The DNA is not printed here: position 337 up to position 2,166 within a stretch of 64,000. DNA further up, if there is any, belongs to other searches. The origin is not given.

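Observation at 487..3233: Co-directional pair: TPR-like SEC-C-motif protein followed by a GHKL (MORC/Hsp90-like) ATPase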

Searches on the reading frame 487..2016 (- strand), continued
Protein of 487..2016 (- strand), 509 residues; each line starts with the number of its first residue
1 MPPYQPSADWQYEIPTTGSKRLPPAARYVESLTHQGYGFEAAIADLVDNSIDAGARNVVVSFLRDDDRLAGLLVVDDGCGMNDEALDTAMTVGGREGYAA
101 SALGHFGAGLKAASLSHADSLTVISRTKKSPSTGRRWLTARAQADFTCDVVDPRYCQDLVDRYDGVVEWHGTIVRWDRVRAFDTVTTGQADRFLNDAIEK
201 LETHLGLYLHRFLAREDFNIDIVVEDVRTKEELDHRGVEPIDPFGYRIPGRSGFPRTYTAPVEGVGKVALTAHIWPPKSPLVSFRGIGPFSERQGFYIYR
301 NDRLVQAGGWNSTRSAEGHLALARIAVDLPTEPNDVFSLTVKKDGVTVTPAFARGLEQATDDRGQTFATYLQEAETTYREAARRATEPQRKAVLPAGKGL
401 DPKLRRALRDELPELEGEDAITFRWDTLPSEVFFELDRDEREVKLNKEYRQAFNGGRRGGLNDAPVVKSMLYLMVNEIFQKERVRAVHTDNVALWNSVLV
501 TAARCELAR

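Call 80: find_encoding_contigs(protein=P0329, flank=10000, max_places=2)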
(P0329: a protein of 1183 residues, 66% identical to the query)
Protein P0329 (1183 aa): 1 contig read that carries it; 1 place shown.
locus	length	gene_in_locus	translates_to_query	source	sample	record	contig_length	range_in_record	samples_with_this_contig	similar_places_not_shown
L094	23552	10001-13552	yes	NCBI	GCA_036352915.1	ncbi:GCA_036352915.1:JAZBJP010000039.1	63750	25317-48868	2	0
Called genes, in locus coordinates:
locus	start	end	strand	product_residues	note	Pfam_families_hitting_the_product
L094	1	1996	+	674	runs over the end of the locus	PF00664:ABC_membrane, PF00005:ABC_tran, PF13304:AAA_21 (faint)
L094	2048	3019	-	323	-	-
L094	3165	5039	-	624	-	PF09369:MZB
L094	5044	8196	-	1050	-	PF00271:Helicase_C (weak)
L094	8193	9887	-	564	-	PF08378:NERD, PF13604:AAA_30 (faint), PF01443:Viral_helicase1 (faint)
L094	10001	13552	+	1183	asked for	PF04542:Sigma70_r2, PF04545:Sigma70_r4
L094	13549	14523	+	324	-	-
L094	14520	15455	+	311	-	PF19866:DUF6339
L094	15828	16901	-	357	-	PF00814:TsaD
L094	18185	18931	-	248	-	-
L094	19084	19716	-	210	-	PF04542:Sigma70_r2, PF08281:Sigma70_r4_2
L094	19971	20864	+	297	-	-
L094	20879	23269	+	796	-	PF01522:Polysacc_deac_1, PF13506:Glyco_transf_21, PF00535:Glycos_transf_2, PF10111:Glyco_tranf_2_2 (weak), PF13641:Glyco_tranf_2_3, PF01644:Chitin_synth_1 (faint), PF03142:Chitin_synth_2 (faint), PF13632:Glyco_trans_2_3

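Call 85: search_solved_structures(query=L001:9931-12870:+, max_evalue=0.01, show_alignments=1)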
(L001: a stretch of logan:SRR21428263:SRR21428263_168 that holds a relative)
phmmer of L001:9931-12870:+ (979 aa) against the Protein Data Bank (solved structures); distinct sequences matched with E-value up to 0.01: 0.

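Call 87: search_solved_structures(query=window:487-2016:-, max_evalue=0.01)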
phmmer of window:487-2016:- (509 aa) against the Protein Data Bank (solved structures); distinct sequences matched with E-value up to 0.01: 10.
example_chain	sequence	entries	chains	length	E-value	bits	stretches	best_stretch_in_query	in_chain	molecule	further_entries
9cdi_A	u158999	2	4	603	0.00027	23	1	30-122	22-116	ATPase MORC2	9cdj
5of9_A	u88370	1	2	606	0.00027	23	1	29-122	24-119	MORC family CW-type zinc finger protein 2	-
5ofa_B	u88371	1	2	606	0.00027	23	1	29-122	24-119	MORC family CW-type zinc finger protein 2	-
5ofb_B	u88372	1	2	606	0.00044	22.3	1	29-122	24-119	MORC family CW-type zinc finger protein 2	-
9cdf_A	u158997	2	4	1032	0.00056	22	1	30-121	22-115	ATPase MORC2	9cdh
9cdg_A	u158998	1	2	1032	0.00057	21.9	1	30-121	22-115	ATPase MORC2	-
7k7t_A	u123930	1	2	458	0.0013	20.8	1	26-123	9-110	Isoform 3 of MORC family CW-type zinc finger protein 4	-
1b63_A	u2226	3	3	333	0.0063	18.5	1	42-134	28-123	MUTL | DNA mismatch repair protein mutL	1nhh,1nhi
1bkn_A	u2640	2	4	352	0.0071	18.3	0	42-134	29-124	MUTL | DNA mismatch repair protein MutL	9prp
1b62_A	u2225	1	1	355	0.0073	18.3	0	42-134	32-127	PROTEIN (MUTL)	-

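Call 88: search_protein_representatives(protein=window:487-2016:-)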
Query: 509 residues. Proteins with E-value up to 0.001 (for the whole library): 4064; up to 1e-10: 1927; up to 1e-30: 363. The best 150 are listed.
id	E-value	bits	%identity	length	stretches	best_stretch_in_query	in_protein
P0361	5.4e-185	632.4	57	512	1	8-506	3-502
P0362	8.6e-128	443.6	55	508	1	8-373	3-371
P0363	4.8e-111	388.4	41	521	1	9-506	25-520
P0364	3.4e-109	382.3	42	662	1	8-504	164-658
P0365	2.0e-108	379.8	42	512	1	9-507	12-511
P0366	2.6e-108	379.4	41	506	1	13-506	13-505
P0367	5.1e-108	378.4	41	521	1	13-506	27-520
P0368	6.0e-105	368.3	41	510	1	17-507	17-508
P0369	2.4e-104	366.3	41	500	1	13-506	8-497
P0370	2.5e-104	366.2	42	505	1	8-506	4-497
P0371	2.3e-101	356.5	41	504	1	21-506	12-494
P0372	3.9e-95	335.9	40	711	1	13-507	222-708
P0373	1.3e-93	330.9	40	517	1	14-508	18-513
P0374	4.3e-93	329.2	39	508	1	14-503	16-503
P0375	9.4e-93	328.1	38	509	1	35-507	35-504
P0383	6.8e-89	315.3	37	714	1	14-503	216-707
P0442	1.3e-73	265.0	34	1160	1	34-503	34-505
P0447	1.2e-72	261.7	35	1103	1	36-503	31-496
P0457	1.3e-69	251.7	34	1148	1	31-498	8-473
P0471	2.8e-66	240.7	40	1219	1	22-385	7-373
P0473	5.4e-66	239.8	33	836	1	32-501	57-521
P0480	1.2e-64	235.4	36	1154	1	34-501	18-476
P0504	6.3e-62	226.4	34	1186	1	24-506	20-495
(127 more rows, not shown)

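Call 89: search_protein_families(library=pfam, proteins=[P0442, P0447, P0457, P0471, P0480, P0504, P0364, P0372, P0383, P0473], max_evalue=0.001)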
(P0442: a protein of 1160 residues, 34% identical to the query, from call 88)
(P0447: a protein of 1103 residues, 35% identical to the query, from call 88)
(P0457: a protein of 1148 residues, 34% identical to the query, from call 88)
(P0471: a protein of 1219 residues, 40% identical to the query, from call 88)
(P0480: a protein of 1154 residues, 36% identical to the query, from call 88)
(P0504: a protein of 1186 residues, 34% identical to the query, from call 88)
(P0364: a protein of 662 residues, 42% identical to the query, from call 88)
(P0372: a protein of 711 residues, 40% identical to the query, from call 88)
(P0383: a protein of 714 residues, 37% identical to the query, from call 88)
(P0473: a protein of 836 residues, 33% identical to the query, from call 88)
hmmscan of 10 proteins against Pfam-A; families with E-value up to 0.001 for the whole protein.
P0442 (1160 aa): 6 families
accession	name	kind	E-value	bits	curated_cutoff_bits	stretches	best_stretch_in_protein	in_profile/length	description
PF13589.12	HATPase_c_3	-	1e-23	84.3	25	1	38-141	2-108/137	Histidine kinase-, DNA gyrase B-, and HSP90-like ATPase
PF04542.20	Sigma70_r2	-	1.5e-23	82.8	24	1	709-777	3-71/71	Sigma-70 region 2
PF04545.22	Sigma70_r4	-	1.5e-20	72.9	24.1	1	881-934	1-50/50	Sigma-70, region 4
PF00140.25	Sigma70_r1_2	-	4.7e-13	49.3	22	1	640-673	1-34/34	Sigma-70 factor, region 1.2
PF02518.31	HATPase_c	-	3.5e-06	27.9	26.4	1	38-113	5-80/111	Histidine kinase-, DNA gyrase B-, and HSP90-like ATPase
PF04539.22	Sigma70_r3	-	0.00048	20.6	25.3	0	786-845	1-60/78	Sigma-70 region 3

P0447 (1103 aa): 6 families
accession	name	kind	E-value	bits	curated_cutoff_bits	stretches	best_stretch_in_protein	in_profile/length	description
PF04542.20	Sigma70_r2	-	2.1e-23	82.3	24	1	696-766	1-71/71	Sigma-70 region 2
PF13589.12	HATPase_c_3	-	1.6e-20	73.9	25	1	33-121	2-93/137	Histidine kinase-, DNA gyrase B-, and HSP90-like ATPase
PF04545.22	Sigma70_r4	-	1e-13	51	24.1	1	867-918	1-48/50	Sigma-70, region 4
PF00140.25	Sigma70_r1_2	-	1.5e-11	44.5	22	1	631-664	1-34/34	Sigma-70 factor, region 1.2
PF02518.31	HATPase_c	-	0.00017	22.5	26.4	1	32-108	4-80/111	Histidine kinase-, DNA gyrase B-, and HSP90-like ATPase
PF04539.22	Sigma70_r3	-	0.00075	20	25.3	0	775-830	1-56/78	Sigma-70 region 3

P0457 (1148 aa): 8 families
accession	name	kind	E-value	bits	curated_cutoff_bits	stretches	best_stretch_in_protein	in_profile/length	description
PF04542.20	Sigma70_r2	-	7.8e-23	80.5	24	1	706-774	2-70/71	Sigma-70 region 2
PF13589.12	HATPase_c_3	-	3.1e-22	79.5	25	1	15-103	2-93/137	Histidine kinase-, DNA gyrase B-, and HSP90-like ATPase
PF04545.22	Sigma70_r4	-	4.4e-16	58.6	24.1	1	875-927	1-49/50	Sigma-70, region 4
PF00140.25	Sigma70_r1_2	-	1.1e-09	38.5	22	1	638-669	1-32/34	Sigma-70 factor, region 1.2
PF02518.31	HATPase_c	-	3.5e-06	27.8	26.4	1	15-90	5-80/111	Histidine kinase-, DNA gyrase B-, and HSP90-like ATPase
PF13936.12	HTH_38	-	0.00022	21.3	27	0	1017-1055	3-41/44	Helix-turn-helix domain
PF13384.12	HTH_23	-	0.00077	19.6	24.6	0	897-919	16-38/50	Homeodomain-like domain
PF04539.22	Sigma70_r3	-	0.00081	19.9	25.3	0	801-851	20-71/78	Sigma-70 region 3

P0471 (1219 aa): 5 families
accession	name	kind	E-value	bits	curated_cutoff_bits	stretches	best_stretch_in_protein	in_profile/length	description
PF13175.12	AAA_15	-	8e-20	72.2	32.1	2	1062-1135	293-374/374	AAA ATPase domain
PF13589.12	HATPase_c_3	-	8.6e-19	68.4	25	1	26-141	5-126/137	Histidine kinase-, DNA gyrase B-, and HSP90-like ATPase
PF13304.12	AAA_21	-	2.2e-18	67.8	27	2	1063-1136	231-304/304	AAA domain, putative AbiEii toxin, Type IV TA system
PF02518.31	HATPase_c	-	1.5e-05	25.8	26.4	1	28-110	10-97/111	Histidine kinase-, DNA gyrase B-, and HSP90-like ATPase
PF02463.25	SMC_N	-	7.1e-05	22.8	40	1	400-440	2-45/220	RecF/RecN/SMC N terminal domain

P0480 (1154 aa): 6 families
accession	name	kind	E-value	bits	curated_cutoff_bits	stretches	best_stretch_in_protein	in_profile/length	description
PF13589.12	HATPase_c_3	-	5.3e-21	75.5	25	1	24-115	4-98/137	Histidine kinase-, DNA gyrase B-, and HSP90-like ATPase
PF04542.20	Sigma70_r2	-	1.4e-18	66.9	24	1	680-747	3-70/71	Sigma-70 region 2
PF00140.25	Sigma70_r1_2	-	6.9e-13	48.8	22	1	613-646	1-34/34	Sigma-70 factor, region 1.2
PF02518.31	HATPase_c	-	2.3e-10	41.3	26.4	1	21-98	4-81/111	Histidine kinase-, DNA gyrase B-, and HSP90-like ATPase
PF04545.22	Sigma70_r4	-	1.2e-09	37.9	24.1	1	856-897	8-46/50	Sigma-70, region 4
PF04539.22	Sigma70_r3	-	1.7e-08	34.9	25.3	1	757-816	1-61/78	Sigma-70 region 3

P0504 (1186 aa): 5 families
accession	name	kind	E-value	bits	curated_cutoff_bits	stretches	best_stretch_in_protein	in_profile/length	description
PF13589.12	HATPase_c_3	-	2.3e-23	83.2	25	1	32-133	1-104/137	Histidine kinase-, DNA gyrase B-, and HSP90-like ATPase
PF04542.20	Sigma70_r2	-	1.3e-20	73.4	24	1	738-806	2-70/71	Sigma-70 region 2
PF04545.22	Sigma70_r4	-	3.8e-10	39.5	24.1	1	903-952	5-50/50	Sigma-70, region 4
PF02518.31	HATPase_c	-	7.4e-06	26.8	26.4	1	33-106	5-78/111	Histidine kinase-, DNA gyrase B-, and HSP90-like ATPase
PF00140.25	Sigma70_r1_2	-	8.9e-05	22.8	22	1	687-704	14-31/34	Sigma-70 factor, region 1.2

P0364 (662 aa): 2 families
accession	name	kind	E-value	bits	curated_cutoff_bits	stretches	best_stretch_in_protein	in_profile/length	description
PF13589.12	HATPase_c_3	-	1.3e-23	84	25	1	192-285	1-97/137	Histidine kinase-, DNA gyrase B-, and HSP90-like ATPase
PF02518.31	HATPase_c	-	6.9e-08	33.3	26.4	1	194-268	6-80/111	Histidine kinase-, DNA gyrase B-, and HSP90-like ATPase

P0372 (711 aa): 3 families
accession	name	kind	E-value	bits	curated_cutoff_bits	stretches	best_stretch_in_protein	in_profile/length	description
PF13589.12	HATPase_c_3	-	1.6e-21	77.2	25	1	248-338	4-97/137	Histidine kinase-, DNA gyrase B-, and HSP90-like ATPase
PF02342.23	TerD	-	5.5e-17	62.3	25.3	1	30-176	26-185/187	TerD domain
PF02518.31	HATPase_c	-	4.2e-08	34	26.4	1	245-321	4-80/111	Histidine kinase-, DNA gyrase B-, and HSP90-like ATPase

P0383 (714 aa): 3 families
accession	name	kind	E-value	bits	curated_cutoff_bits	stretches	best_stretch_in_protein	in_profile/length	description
PF13589.12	HATPase_c_3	-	7.7e-27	94.4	25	1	240-357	1-123/137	Histidine kinase-, DNA gyrase B-, and HSP90-like ATPase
PF09217.15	EcoRII-N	-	7.3e-19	68.5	25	1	37-169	5-146/154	Restriction endonuclease EcoRII, N-terminal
PF02518.31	HATPase_c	-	7.1e-05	23.6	26.4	1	243-316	7-80/111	Histidine kinase-, DNA gyrase B-, and HSP90-like ATPase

P0473 (836 aa): 2 families
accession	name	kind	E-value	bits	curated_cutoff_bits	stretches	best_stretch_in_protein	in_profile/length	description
PF13589.12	HATPase_c_3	-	1.8e-20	73.8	25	1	62-160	1-101/137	Histidine kinase-, DNA gyrase B-, and HSP90-like ATPase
PF02518.31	HATPase_c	-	1.4e-06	29.2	26.4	1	64-138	6-80/111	Histidine kinase-, DNA gyrase B-, and HSP90-like ATPase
